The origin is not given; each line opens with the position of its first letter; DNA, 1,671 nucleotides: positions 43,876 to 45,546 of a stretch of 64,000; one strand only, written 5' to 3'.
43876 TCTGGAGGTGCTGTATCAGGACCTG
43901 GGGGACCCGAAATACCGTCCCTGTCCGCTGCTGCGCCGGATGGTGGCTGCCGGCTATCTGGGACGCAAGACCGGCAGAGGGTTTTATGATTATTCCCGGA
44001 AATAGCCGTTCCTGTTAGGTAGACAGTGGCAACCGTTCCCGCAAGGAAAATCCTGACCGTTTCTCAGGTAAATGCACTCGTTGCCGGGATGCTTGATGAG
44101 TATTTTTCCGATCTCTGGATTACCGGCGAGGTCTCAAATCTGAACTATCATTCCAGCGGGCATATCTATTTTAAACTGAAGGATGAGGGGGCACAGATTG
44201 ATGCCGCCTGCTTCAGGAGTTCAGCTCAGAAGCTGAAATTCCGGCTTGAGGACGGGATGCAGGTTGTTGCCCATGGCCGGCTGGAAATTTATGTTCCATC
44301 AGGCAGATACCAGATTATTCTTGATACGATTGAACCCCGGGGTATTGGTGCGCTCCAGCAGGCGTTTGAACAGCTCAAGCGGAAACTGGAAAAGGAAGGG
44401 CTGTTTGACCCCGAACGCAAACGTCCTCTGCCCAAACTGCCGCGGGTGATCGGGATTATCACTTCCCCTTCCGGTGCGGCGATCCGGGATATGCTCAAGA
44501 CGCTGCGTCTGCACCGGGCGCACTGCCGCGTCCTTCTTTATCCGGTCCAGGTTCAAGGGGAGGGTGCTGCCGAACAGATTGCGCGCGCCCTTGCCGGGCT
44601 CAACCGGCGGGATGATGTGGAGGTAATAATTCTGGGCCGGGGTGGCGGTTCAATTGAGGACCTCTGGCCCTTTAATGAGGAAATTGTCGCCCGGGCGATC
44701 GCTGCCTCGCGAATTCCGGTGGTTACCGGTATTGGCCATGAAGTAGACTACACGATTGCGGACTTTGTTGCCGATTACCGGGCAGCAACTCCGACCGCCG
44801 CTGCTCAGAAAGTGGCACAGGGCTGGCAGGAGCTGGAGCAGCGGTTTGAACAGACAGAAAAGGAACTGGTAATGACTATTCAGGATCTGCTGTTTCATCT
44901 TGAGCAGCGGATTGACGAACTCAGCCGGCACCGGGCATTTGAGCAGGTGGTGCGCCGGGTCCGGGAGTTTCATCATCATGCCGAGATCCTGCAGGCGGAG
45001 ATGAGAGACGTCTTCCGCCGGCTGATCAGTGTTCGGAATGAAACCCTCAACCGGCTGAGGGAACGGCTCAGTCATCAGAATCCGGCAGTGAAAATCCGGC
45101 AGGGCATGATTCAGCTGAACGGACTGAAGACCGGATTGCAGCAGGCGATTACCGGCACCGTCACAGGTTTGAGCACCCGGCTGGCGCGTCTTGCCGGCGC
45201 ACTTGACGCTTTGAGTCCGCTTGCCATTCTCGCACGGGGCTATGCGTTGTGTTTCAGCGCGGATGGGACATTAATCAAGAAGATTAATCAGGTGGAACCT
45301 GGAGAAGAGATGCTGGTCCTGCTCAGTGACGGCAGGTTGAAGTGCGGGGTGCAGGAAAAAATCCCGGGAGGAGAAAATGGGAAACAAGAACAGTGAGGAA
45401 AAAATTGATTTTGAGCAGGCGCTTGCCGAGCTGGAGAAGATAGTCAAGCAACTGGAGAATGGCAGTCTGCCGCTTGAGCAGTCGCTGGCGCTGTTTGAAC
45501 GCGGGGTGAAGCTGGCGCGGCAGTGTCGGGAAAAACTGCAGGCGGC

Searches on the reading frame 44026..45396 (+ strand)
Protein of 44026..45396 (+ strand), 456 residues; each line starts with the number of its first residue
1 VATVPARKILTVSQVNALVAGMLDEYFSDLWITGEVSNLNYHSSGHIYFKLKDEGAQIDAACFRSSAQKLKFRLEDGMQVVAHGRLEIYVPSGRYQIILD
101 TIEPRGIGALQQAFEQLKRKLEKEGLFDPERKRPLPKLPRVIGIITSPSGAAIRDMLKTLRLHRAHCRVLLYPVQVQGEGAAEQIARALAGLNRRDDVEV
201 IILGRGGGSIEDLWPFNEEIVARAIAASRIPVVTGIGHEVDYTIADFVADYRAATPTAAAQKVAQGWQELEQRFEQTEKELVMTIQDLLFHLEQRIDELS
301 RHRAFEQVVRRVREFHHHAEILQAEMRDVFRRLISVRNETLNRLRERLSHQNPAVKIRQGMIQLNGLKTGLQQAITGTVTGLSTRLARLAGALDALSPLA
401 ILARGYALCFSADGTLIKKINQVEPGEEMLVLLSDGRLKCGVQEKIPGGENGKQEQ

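Call 80: search_protein_families(library=pfam, proteins=[window:44026-45396:+], max_evalue=0.00001)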
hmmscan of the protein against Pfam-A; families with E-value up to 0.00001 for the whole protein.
window:44026-45396:+ (456 aa): 3 families
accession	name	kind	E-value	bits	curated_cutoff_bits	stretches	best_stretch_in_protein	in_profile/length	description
PF02601.20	Exonuc_VII_L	-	1.7e-101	340.3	35.9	1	126-440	1-314/315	Exonuclease VII, large subunit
PF13742.12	tRNA_anti_2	-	1.7e-31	108.8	27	1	10-103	1-95/95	OB-fold nucleic acid binding domain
PF01336.31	tRNA_anti-codon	-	2.8e-13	50.1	27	1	31-104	2-74/75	OB-fold nucleic acid binding domain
